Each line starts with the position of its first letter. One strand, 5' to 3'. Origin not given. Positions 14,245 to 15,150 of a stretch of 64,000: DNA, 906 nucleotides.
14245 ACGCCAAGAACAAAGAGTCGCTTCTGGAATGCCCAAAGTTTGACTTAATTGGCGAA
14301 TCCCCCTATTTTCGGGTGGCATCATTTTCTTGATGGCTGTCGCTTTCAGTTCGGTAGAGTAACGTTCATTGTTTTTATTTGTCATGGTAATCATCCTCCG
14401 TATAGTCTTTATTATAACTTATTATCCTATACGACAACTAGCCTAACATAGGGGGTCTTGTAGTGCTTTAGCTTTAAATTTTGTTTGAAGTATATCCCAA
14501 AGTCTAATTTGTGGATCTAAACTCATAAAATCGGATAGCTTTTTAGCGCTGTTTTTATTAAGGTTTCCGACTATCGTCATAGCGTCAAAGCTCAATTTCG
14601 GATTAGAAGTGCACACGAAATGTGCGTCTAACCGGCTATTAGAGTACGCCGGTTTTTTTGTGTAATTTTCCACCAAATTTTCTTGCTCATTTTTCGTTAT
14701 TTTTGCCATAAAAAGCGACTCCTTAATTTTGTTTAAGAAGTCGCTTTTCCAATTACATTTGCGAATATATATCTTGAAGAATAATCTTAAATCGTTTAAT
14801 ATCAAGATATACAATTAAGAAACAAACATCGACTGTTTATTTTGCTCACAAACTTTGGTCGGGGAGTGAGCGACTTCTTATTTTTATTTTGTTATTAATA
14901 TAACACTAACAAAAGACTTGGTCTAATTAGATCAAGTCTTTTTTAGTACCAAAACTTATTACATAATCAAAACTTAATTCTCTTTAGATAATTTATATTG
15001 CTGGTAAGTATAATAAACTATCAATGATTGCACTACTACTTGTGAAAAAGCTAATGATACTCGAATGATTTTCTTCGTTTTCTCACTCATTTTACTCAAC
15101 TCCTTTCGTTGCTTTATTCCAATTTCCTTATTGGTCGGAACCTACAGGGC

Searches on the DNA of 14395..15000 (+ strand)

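Call 91: search_dna_similar(query=window:14395-15000:+, collection=plasmids, mode=near, max_rows=12, rows=spread)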
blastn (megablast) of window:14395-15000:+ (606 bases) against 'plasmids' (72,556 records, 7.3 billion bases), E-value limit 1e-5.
Records with a match: 330; places in all: 350; records where one place covers at least 80% of the query: 229.
Best place of each record, by identity: >=99% 103; 95-99% 2; 90-95% 38; 80-90% 34; 60-80% 153.
By first word of the organism name: Staphylococcus 201; Enterococcus 102; Mammaliicoccus 23; Sphingobacterium 1; Streptomyces 1; Prevotella 1; Pseudomonas 1.
By predicted mobility (MOB-suite, as given by PLSDB): mobilizable 198; non-mobilizable 85; conjugative 47.
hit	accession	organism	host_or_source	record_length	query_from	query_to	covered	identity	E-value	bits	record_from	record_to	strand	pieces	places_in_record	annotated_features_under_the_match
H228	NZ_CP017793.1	Enterococcus faecium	Homo sapiens,Peritoneal fluid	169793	1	606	100%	100.0%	0e+0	1120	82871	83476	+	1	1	none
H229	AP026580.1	Enterococcus faecium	Homo sapiens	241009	1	606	100%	100.0%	0e+0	1120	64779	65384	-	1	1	hypothetical protein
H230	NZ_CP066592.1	Enterococcus faecium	Homo sapiens,cell culture,rectal swab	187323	1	606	100%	100.0%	0e+0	1120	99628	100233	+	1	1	none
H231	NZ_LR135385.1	Enterococcus faecium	-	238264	1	542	89%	100.0%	0e+0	1002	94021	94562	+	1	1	none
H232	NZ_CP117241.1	Staphylococcus aureus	whole organism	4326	62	583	86%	78.4%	8e-82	311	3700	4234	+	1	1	replication initiation factor domain-containing protein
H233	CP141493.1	Staphylococcus aureus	Homo sapiens,clinical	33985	62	551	81%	75.4%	4e-50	206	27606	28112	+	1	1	none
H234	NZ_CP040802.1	Staphylococcus aureus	Raw beef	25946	62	550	81%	75.4%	1e-49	204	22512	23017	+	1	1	none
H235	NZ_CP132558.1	Staphylococcus saprophyticus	Homo sapiens,Single bacterial ...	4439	62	550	81%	75.4%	1e-49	204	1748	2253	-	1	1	replication initiation factor domain-containing protein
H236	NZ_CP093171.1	Staphylococcus epidermidis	Homo sapiens,blood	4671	62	535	78%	75.6%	8e-52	211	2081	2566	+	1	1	replication initiation factor domain-containing protein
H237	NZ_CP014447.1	Staphylococcus aureus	Homo sapiens,Perineum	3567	368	550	30%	83.7%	5e-39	169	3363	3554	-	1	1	none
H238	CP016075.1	Staphylococcus pseudintermedius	Canine,skin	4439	452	550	16%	91.9%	5e-29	135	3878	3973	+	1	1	none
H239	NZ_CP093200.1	Staphylococcus epidermidis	Homo sapiens,blood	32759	517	553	6%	97.4%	2e-7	64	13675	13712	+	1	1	helix-turn-helix transcriptional regulator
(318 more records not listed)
